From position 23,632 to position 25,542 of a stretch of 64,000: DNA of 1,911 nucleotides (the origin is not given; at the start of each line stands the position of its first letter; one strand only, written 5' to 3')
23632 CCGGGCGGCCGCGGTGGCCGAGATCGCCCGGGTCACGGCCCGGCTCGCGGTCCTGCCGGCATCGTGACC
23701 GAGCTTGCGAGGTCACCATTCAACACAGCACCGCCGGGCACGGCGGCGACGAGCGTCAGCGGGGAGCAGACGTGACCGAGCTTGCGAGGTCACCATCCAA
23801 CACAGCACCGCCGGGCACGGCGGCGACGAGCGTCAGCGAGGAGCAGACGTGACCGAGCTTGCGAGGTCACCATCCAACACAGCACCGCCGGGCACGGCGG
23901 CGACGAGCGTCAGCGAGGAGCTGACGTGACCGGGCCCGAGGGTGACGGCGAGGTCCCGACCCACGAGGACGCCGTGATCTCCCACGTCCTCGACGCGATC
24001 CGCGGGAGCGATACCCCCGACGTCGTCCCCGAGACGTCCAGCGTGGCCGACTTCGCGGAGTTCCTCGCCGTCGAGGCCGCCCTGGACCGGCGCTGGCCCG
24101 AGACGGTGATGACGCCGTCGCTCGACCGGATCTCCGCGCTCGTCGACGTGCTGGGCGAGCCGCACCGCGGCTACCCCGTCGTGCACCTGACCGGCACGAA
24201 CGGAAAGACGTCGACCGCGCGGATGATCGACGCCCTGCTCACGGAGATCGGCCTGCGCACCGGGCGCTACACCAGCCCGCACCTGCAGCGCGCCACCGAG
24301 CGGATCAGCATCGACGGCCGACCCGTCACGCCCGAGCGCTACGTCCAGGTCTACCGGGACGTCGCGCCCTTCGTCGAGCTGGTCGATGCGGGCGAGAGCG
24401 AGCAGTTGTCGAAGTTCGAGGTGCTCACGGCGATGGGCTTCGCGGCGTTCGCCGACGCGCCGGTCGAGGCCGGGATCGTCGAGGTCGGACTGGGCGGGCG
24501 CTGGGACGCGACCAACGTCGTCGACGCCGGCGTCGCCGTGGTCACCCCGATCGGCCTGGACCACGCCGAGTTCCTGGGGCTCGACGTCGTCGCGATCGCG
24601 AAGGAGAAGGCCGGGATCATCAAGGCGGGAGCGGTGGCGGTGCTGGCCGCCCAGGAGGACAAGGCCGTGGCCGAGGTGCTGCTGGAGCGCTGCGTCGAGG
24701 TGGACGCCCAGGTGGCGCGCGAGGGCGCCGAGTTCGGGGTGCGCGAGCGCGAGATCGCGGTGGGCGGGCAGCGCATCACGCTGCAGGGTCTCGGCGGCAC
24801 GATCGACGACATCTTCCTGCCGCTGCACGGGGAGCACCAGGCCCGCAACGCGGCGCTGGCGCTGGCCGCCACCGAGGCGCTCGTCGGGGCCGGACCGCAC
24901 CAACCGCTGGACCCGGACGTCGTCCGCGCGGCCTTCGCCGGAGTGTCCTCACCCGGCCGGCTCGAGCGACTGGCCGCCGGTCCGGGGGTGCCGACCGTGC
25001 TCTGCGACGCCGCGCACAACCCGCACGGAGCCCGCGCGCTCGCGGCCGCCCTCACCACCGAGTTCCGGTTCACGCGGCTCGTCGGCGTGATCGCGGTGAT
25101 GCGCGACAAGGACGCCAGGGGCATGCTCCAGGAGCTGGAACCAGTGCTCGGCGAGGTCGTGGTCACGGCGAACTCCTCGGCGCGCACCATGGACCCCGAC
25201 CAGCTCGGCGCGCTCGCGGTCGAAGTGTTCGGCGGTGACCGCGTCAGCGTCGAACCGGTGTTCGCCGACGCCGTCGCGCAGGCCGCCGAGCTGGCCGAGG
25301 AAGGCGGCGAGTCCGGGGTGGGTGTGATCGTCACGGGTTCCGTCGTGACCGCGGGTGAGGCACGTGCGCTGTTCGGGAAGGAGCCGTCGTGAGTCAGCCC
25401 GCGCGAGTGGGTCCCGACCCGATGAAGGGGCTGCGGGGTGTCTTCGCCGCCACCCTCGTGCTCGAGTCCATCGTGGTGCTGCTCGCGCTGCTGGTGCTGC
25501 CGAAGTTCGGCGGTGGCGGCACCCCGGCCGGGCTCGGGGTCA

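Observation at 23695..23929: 77-bp x3 tandem repeat between valS and folC encodes a relay of 26-codon mini-ORFs joined by GTGA overlaps (MIRU-like VNTR)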

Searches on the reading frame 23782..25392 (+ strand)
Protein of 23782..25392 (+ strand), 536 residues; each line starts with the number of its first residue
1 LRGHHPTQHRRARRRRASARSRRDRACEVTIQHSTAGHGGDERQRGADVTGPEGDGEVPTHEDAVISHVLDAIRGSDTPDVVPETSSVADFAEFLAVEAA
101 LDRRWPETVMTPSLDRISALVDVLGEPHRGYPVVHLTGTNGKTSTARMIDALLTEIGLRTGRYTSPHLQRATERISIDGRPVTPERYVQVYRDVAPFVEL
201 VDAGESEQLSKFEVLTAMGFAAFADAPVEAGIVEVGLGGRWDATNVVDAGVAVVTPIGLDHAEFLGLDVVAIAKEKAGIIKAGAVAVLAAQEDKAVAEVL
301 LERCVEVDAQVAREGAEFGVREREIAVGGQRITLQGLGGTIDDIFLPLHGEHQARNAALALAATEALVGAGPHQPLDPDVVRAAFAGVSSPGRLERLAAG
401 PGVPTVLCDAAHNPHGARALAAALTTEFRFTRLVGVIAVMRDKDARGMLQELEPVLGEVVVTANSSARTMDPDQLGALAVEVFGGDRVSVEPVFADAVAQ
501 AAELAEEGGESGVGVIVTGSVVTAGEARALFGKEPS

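Call 7: search_protein_families(library=ncbifam, proteins=[window:23926-25392:+])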
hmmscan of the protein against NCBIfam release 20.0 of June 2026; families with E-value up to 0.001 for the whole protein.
window:23926-25392:+ (488 aa): 21 families
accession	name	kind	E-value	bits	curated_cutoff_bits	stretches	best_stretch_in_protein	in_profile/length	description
NF047860.1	Tet-DihydfolSynFolCMyb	equivalog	4.1e-206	685.4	700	1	34-487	14-467/468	bifunctional tetrahydrofolate synthase/dihydrofolate synthase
TIGR01499.1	folC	subfamily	7e-95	318.7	162.65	1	66-482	1-399/400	bifunctional protein FolC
NF008101.0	PRK10846.1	equivalog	3.4e-54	184.2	360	1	66-475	32-406/422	bifunctional tetrahydrofolate synthase/dihydrofolate synthase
TIGR01085.1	murE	subfamily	1.9e-19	70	257.3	2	202-459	179-437/472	UDP-N-acetylmuramyl-tripeptide synthetase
NF001126.0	PRK00139.1-4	equivalog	1.3e-13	50.3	373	2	76-128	97-149/486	UDP-N-acetylmuramoyl-L-alanyl-D-glutamate--2,6-diaminopimelate ligase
NF001124.0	PRK00139.1-2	equivalog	2.5e-13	49.6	476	2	234-435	235-431/500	UDP-N-acetylmuramoyl-L-alanyl-D-glutamate--2,6-diaminopimelate ligase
NF008896.0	PRK11929.1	equivalog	2.5e-13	48.8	1023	2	181-318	657-803/965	bifunctional UDP-N-acetylmuramoyl-L-alanyl-D-glutamate--2,6-diaminopimelate ligase MurE/UDP-N-acetylmuramoyl-tripeptide--D-alanyl-D-alanine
TIGR02068.2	cya_phycin_syn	equivalog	1.7e-12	46.2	850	2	80-117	476-513/862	cyanophycin synthetase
NF053645.1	pMurC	equivalog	8.8e-11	41.2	560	2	298-423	313-432/492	pseudomurein biosynthesis peptide ligase pMurC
NF010623.0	PRK14016.1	subfamily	1.6e-10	39.8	877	1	81-116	478-513/871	cyanophycin synthetase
TIGR01082.1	murC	equivalog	1.8e-10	40.5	335.1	1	202-380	169-341/449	UDP-N-acetylmuramate--L-alanine ligase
TIGR01143.1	murF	subfamily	6.6e-10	38.5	288.6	1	196-318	145-267/418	UDP-N-acetylmuramoyl-tripeptide--D-alanyl-D-alanine ligase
NF001123.0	PRK00139.1-1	equivalog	3.2e-09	36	586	1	259-459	259-455/493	UDP-N-acetylmuramoyl-L-alanyl-D-glutamate--2,6-diaminopimelate ligase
NF053648.1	pMurE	equivalog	1e-08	34.4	600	1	196-377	185-349/464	pseudomurein biosynthesis peptide ligase pMurE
NF001129.0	PRK00139.2-3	equivalog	1.5e-06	27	762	0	254-375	272-386/517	UDP-N-acetylmuramoyl-L-alanyl-D-glutamate--2,6-diaminopimelate ligase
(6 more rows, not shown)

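Call 15: find_homologous_proteins(query=window:23782-25392:+, max_evalue=1e-100)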
Query window:23782-25392:+ (536 aa): 7963 proteins with E <= 1e-100 among 8000 candidates; the best 120 are listed.
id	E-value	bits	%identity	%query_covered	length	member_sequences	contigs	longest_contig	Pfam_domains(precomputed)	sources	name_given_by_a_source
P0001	0.0e+0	1037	100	91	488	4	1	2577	PF02875.27,PF08245.19,PF27239.1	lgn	-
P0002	5.0e-264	895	88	90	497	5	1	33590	PF02875.27,PF08245.19,PF27239.1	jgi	jgi:dihydrofolate synthase/folylpolyglutamate synthase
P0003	3.3e-260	882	85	90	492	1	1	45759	PF02875.27,PF08245.19,PF27239.1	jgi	jgi:dihydrofolate synthase/folylpolyglutamate synthase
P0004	7.0e-260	881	86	90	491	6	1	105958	PF02875.27,PF08245.19,PF27239.1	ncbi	ncbi:bifunctional folylpolyglutamate synthase/dihydrofolate synthase [Pseudonocardia sichuanensis]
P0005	8.4e-260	881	85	90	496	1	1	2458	PF02875.27,PF08245.19,PF27239.1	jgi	jgi:dihydrofolate synthase/folylpolyglutamate synthase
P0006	1.8e-258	877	85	91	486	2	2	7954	PF02875.27,PF08245.19,PF27239.1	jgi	jgi:dihydrofolate synthase / folylpolyglutamate synthase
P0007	1.0e-257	874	84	91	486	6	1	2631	PF02875.27,PF08245.19,PF27239.1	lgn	-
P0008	2.1e-257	873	85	91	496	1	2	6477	PF02875.27,PF08245.19,PF27239.1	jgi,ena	-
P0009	3.7e-257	872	85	91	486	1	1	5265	PF02875.27,PF08245.19,PF27239.1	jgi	jgi:dihydrofolate synthase/folylpolyglutamate synthase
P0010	7.8e-257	871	85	91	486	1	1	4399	PF02875.27,PF08245.19,PF27239.1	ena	-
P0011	1.4e-256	870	84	91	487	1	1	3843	PF02875.27,PF08245.19,PF27239.1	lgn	-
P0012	2.2e-256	870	84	90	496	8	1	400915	PF02875.27,PF08245.19,PF27239.1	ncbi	ncbi:folylpolyglutamate synthase/dihydrofolate synthase family protein [Pseudonocardia aurantiaca]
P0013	5.6e-256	868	84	91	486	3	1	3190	PF02875.27,PF08245.19,PF27239.1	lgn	-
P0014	1.1e-255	867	84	91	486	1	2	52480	PF02875.27,PF08245.19,PF27239.1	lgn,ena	-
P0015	2.2e-255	867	84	91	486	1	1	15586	PF02875.27,PF08245.19,PF27239.1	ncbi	-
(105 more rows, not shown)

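Call 16: find_encoding_contigs(protein=P0001, flank=10000, max_places=10)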
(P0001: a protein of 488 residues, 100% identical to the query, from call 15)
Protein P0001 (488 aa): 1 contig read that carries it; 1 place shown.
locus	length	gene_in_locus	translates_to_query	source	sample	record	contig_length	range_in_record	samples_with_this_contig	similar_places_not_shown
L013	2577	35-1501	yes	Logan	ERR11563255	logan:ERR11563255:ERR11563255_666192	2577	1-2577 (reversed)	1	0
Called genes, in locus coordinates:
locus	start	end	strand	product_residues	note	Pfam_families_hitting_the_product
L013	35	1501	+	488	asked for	PF08245:Mur_ligase_M, PF02875:Mur_ligase_C, PF27239:FOL3_C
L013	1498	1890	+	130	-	PF14017:DUF4233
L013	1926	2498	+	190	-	PF10517:DM13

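Call 17: find_encoding_contigs(protein=P0002, flank=10000, max_places=4)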
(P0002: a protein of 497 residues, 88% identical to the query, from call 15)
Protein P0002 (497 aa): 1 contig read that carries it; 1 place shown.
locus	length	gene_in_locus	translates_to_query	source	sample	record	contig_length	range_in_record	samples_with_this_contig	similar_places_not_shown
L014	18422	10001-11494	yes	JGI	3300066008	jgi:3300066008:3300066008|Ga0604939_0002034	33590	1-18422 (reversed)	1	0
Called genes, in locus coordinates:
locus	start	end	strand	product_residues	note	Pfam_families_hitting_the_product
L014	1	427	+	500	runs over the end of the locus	PF05697:Trigger_N, PF00254:FKBP_C (weak), PF05698:Trigger_C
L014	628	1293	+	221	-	PF00574:CLP_protease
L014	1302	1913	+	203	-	PF00574:CLP_protease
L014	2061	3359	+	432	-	PF06689:zf-C4_ClpX, PF01078:Mg_chelatase (faint), PF05496:RuvB_N (faint), PF07724:AAA_2, PF07728:AAA_5 (weak), PF00004:AAA, PF10431:ClpB_D2-small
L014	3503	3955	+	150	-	PF01272:GreA_GreB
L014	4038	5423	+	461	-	PF07690:MFS_1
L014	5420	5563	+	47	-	-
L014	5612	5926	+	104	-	PF20058:DUF6457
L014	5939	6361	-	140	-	PF01243:PNPOx_N, PF12900:Pyridox_ox_2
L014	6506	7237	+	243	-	-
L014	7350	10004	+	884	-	PF00133:tRNA-synt_1, PF13603:tRNA-synt_1_2 (faint), PF09334:tRNA-synt_1g (weak), PF08264:Anticodon_1, PF10458:Val_tRNA-synt_C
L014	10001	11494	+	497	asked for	PF08245:Mur_ligase_M, PF02875:Mur_ligase_C, PF27239:FOL3_C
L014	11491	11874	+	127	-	PF14017:DUF4233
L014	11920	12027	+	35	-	-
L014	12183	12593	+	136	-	PF00334:NDK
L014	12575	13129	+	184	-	PF00583:Acetyltransf_1, PF13673:Acetyltransf_10 (weak), PF13508:Acetyltransf_7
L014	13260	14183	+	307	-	PF00005:ABC_tran, PF13304:AAA_21, PF27102:NodI_C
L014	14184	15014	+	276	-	PF01061:ABC2_membrane, PF12698:ABC2_membrane_3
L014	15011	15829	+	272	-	PF01061:ABC2_membrane, PF12698:ABC2_membrane_3 (weak)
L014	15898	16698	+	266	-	-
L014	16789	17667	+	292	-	PF00701:DHDPS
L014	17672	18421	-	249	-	?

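Call 18: find_encoding_contigs(protein=P0004, flank=10000, max_places=4)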
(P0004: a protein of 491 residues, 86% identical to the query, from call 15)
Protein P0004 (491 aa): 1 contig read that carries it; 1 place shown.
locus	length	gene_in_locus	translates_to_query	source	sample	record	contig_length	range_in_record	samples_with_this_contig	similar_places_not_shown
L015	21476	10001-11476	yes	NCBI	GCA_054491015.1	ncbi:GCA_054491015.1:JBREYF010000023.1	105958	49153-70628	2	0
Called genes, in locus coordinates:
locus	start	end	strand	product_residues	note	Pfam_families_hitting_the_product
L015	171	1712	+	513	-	PF16655:PhoD_N, PF09423:PhoD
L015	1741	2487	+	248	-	-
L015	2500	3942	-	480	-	PF00324:AA_permease, PF13520:AA_permease_2, PF13906:AA_permease_C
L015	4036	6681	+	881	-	PF00133:tRNA-synt_1, PF09334:tRNA-synt_1g (weak), PF13603:tRNA-synt_1_2 (weak), PF00133:tRNA-synt_1, PF09334:tRNA-synt_1g (weak), PF08264:Anticodon_1, PF10458:Val_tRNA-synt_C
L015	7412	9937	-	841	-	PF00133:tRNA-synt_1, PF01921:tRNA-synt_1f (faint), PF01406:tRNA-synt_1e (faint), PF09334:tRNA-synt_1g, PF08264:Anticodon_1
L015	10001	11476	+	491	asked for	PF08245:Mur_ligase_M, PF02875:Mur_ligase_C, PF27239:FOL3_C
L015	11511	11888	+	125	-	PF14017:DUF4233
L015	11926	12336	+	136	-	PF00334:NDK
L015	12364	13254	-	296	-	PF00753:Lactamase_B, PF12706:Lactamase_B_2 (weak)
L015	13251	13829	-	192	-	PF00440:TetR_N, PF16925:TetR_C_13, PF21993:TetR_C_13_2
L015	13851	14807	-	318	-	PF09925:DUF2157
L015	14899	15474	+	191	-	PF12844:HTH_19, PF13560:HTH_31, PF01381:HTH_3, PF13443:HTH_26, PF07883:Cupin_2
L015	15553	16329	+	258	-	-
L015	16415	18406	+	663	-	PF19864:Radical_SAM_N2, PF04055:Radical_SAM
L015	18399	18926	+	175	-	PF00583:Acetyltransf_1, PF13508:Acetyltransf_7 (faint)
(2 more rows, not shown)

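Call 67: list_cluster_members(proteins=[P0001])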
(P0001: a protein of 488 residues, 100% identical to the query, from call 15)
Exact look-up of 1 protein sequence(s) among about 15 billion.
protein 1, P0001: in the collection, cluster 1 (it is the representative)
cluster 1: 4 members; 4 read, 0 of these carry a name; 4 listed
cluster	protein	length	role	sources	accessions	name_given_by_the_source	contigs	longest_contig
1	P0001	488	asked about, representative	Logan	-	-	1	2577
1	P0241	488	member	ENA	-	-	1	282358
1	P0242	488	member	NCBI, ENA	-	-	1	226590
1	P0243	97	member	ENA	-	-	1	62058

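Call 68: find_encoding_contigs(protein=P0241, flank=3000, max_places=4)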
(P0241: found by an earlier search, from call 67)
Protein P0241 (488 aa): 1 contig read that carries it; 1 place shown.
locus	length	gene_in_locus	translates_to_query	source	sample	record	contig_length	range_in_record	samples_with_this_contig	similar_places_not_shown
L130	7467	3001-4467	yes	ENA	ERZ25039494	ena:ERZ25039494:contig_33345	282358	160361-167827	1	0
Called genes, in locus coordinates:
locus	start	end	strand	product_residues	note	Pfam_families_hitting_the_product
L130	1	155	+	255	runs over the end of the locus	-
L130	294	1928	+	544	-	PF00133:tRNA-synt_1, PF09334:tRNA-synt_1g (weak), PF13603:tRNA-synt_1_2 (faint), PF00133:tRNA-synt_1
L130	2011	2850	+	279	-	PF08264:Anticodon_1, PF10458:Val_tRNA-synt_C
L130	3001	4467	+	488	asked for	PF08245:Mur_ligase_M, PF02875:Mur_ligase_C, PF27239:FOL3_C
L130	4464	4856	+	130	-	PF14017:DUF4233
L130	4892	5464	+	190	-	PF10517:DM13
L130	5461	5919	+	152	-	PF00334:NDK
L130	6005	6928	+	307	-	PF00005:ABC_tran, PF13304:AAA_21, PF27102:NodI_C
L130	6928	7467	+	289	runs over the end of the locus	PF01061:ABC2_membrane, PF12698:ABC2_membrane_3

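Call 69: find_encoding_contigs(protein=P0242, flank=3000, max_places=4)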
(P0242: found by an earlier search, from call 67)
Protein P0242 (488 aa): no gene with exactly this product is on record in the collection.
